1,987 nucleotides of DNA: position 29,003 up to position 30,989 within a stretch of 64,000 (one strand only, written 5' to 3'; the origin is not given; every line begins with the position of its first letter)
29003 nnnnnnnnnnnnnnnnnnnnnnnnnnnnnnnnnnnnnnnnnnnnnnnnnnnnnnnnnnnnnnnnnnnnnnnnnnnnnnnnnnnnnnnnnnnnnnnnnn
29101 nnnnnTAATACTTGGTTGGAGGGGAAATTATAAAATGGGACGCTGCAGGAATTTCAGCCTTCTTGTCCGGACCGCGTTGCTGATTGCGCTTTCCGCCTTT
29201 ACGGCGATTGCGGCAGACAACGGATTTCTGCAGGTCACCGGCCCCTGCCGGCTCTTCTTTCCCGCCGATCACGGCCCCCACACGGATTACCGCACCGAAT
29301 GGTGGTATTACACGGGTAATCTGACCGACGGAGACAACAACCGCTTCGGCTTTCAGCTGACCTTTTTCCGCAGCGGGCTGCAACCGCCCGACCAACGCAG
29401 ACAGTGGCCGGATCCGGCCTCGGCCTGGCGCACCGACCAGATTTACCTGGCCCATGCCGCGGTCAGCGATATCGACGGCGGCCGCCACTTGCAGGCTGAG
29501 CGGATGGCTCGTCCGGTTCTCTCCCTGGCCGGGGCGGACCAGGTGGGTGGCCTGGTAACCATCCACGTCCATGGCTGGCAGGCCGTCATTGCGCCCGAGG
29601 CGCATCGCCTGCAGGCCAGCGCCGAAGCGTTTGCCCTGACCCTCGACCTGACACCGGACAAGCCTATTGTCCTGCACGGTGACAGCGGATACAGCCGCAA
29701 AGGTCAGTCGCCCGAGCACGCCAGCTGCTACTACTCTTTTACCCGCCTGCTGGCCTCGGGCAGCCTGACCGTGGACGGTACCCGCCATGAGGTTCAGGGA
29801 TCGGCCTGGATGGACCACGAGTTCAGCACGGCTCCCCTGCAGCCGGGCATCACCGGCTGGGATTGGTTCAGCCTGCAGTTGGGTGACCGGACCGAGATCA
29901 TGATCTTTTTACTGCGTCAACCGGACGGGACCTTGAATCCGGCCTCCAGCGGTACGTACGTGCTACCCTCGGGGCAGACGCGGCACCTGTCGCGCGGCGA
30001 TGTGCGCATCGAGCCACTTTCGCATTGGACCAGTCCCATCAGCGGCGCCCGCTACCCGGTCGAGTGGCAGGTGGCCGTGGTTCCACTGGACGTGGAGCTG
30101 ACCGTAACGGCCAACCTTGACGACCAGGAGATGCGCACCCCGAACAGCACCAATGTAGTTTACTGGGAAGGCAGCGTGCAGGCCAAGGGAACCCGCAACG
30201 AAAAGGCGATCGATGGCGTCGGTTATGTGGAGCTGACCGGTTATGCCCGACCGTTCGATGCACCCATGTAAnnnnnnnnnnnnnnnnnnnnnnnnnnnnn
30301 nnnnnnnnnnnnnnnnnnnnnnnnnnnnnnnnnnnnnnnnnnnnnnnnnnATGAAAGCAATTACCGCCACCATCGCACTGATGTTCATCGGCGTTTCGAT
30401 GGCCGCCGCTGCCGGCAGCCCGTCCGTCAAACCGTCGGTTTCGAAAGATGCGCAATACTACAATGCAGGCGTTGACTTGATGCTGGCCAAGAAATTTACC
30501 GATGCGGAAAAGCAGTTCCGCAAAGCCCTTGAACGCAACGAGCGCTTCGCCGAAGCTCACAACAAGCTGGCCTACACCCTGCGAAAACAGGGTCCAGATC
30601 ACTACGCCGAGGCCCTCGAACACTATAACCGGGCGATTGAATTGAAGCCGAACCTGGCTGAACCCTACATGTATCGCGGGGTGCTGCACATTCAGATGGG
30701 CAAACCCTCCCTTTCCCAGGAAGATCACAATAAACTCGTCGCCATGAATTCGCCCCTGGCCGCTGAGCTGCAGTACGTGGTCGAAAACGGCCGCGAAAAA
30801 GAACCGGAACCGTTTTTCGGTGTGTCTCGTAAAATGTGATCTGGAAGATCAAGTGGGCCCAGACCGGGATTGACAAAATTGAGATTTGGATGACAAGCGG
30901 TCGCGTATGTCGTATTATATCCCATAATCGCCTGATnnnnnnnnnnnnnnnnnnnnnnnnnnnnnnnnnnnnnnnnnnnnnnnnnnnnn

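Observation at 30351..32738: Encapsulin nanocompartment operon with a hemerythrin cargo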

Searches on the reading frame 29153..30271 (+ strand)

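Call 32: search_protein_families(library=pfam, proteins=[window:29153-30271:+], max_evalue=0.001)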
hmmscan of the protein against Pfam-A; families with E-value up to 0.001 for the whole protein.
window:29153-30271:+ (372 aa): 2 families
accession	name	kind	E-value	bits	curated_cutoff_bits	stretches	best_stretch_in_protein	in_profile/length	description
PF07143.17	CrtC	-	1.1e-57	195.8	22.5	1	48-226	1-168/168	CrtC N-terminal lipocalin domain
PF17186.10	Lipocalin_9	-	3.8e-43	147.2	26.2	1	230-364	2-131/131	Lipocalin-like domain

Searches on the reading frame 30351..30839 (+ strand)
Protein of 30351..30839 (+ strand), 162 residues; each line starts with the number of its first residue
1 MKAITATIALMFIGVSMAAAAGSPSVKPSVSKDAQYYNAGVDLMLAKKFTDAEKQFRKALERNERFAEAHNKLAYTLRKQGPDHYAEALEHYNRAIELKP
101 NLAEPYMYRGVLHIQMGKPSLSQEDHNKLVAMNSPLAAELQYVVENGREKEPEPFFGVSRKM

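Call 5: search_protein_families(library=pfam, proteins=[window:30351-30839:+], max_evalue=0.1)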
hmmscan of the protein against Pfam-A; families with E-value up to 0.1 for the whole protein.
window:30351-30839:+ (162 aa): 17 families
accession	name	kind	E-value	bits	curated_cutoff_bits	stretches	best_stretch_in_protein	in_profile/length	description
PF13414.12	TPR_11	-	3.8e-14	52.5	26.8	2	85-117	10-42/42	TPR repeat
PF00515.34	TPR_1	-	1.4e-13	50.4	27.8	2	67-101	1-33/34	Tetratricopeptide repeat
PF07719.23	TPR_2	-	5.3e-12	45.3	27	2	67-101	1-33/34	Tetratricopeptide repeat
PF13431.12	TPR_17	-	3.4e-09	36.7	24.4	2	56-89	2-33/34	Tetratricopeptide repeat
PF13432.12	TPR_16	-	2.3e-08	34.7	32.7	1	40-101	4-63/65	Tetratricopeptide repeat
PF13424.12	TPR_12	-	5.8e-07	30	30.1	2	36-99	6-75/77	Tetratricopeptide repeat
PF13181.12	TPR_8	-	6.9e-06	26.3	25.7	1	67-101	1-33/34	Tetratricopeptide repeat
PF14559.12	TPR_19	-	9.4e-06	26.3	25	1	43-81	1-39/68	Tetratricopeptide repeat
PF13428.12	TPR_14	-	3.8e-05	24.4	23.5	1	68-109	2-41/44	Tetratricopeptide repeat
PF13371.12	TPR_9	-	7.4e-05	23.1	35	1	81-125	7-51/73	Tetratricopeptide repeat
PF13374.12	TPR_10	-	0.0058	17.1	27.5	1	36-65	5-34/42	Tetratricopeptide repeat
PF20092.4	DUF6483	-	0.017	15.9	24.1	1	49-96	51-90/119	Family of unknown function (DUF6483)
PF10373.15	EST1_DNA_bind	-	0.019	15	22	1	88-118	1-31/282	Est1 DNA/RNA binding domain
PF13524.12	Glyco_trans_1_2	-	0.031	14.7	25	1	17-89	69-142/144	Glycosyl transferase-like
PF09613.16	HrpB1_HrpK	-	0.054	13.6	29.3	0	40-84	52-96/126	Bacterial type III secretion protein (HrpB1_HrpK)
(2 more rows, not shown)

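Call 6: search_protein_families(library=ncbifam, proteins=[window:30351-30839:+], max_evalue=0.1)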
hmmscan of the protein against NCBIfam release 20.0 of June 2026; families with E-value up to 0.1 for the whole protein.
window:30351-30839:+ (162 aa): 19 families
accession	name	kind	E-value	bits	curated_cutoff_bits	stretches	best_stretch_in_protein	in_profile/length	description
NF033762.1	social_mot_Tgl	equivalog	1.3e-08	34.5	225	1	6-115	6-112/252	social motility TPR repeat lipoprotein Tgl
NF033758.1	gliding_GltE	equivalog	3.5e-08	32.8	225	1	46-134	269-356/411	adventurous gliding motility TPR repeat lipoprotein GltE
TIGR00990.1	3a0801s09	subfamily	5.1e-08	32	757.25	1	44-134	305-396/615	mitochondrial import receptor subunit TOM70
TIGR02552.1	LcrH_SycD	equivalog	1e-07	31.8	104.8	1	34-131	19-114/136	SycD/LcrH family type III secretion system chaperone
TIGR02917.1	PEP_TPR_lipo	equivalog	3.5e-07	28.5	312.2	1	35-104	773-838/899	XrtA/PEP-CTERM system TPR-repeat protein PrsT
TIGR02521.1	type_IV_pilW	equivalog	1.4e-06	28.1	154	1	32-93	134-193/234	type IV pilus biogenesis/stability protein PilW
NF008391.2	PRK11189.1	equivalog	9e-06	25.4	250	1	52-129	84-159/297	lipoprotein NlpI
TIGR03302.1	OM_YfiO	subfamily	1.7e-05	24.4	81.4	1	7-113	4-117/239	outer membrane protein assembly factor BamD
NF040959.1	MamA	equivalog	1.7e-05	24.3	200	1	37-115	109-185/204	magnetosome protein MamA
NF033920.0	C39_PA2778_fam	equivalog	0.00031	20.3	150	1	39-99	196-254/255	PA2778 family cysteine peptidase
NF002725.1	PRK02603.1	equivalog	0.00066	19.7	143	0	35-81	74-120/173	photosystem I assembly protein Ycf3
NF008757.0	PRK11788.1-5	equivalog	0.0016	17.7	363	1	10-81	12-83/388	lipopolysaccharide assembly protein LapB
NF047371.1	FlcA_CTERM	equivalog_domain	0.0021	16.6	300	1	34-104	123-190/646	periplasmic flagellar collar protein FlcA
TIGR02795.1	tol_pal_ybgF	equivalog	0.0036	17.9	90.1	1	33-100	2-70/119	tol-pal system protein YbgF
NF011886.0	PRK15359.1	equivalog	0.0065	16.2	146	1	67-133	58-122/144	type III secretion system chaperone protein SscB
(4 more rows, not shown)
